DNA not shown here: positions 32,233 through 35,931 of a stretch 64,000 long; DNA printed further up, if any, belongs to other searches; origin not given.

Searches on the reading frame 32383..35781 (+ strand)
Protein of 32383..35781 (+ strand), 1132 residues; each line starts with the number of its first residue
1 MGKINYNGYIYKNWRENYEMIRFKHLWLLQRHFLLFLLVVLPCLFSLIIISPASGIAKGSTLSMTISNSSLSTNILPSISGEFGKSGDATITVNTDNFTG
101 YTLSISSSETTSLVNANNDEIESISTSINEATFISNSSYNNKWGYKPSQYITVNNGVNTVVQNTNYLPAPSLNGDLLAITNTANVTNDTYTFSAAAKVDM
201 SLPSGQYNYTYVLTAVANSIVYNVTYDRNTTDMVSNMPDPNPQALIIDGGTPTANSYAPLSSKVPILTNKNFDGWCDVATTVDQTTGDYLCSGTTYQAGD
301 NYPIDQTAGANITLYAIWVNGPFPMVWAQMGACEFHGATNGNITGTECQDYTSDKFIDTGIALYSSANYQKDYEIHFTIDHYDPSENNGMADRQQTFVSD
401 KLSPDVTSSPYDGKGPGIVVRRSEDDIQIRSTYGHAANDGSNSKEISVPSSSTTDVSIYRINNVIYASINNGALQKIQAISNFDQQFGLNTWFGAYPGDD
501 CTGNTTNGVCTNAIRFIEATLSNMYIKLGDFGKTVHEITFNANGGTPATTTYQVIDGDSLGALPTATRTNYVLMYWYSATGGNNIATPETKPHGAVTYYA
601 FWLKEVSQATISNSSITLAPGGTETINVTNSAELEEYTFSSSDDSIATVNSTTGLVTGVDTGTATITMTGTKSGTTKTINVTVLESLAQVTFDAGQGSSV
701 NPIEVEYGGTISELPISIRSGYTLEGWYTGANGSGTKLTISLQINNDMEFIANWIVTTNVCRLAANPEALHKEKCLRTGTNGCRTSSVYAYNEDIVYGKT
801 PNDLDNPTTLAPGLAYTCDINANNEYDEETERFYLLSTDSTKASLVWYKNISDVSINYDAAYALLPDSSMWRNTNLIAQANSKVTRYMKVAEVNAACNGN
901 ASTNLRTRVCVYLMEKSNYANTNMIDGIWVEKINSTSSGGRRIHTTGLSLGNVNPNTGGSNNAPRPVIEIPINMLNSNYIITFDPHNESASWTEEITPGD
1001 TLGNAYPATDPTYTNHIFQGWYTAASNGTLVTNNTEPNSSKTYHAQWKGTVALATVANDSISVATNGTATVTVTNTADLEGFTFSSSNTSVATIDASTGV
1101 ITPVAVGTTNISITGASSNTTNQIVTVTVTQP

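Call 48: search_protein_families(library=pfam, proteins=[window:32383-35781:+], max_evalue=0.0001)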
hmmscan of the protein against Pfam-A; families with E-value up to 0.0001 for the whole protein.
window:32383-35781:+ (1132 aa): 2 families
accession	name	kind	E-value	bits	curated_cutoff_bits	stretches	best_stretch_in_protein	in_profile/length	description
PF09479.16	Flg_new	-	3.9e-26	91.4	27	3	689-752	2-64/65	Listeria-Bacteroides repeat domain (List_Bact_rpt)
PF02368.24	Big_2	-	1.9e-11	44.2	22.8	1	606-676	2-74/79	Bacterial Ig-like domain (group 2)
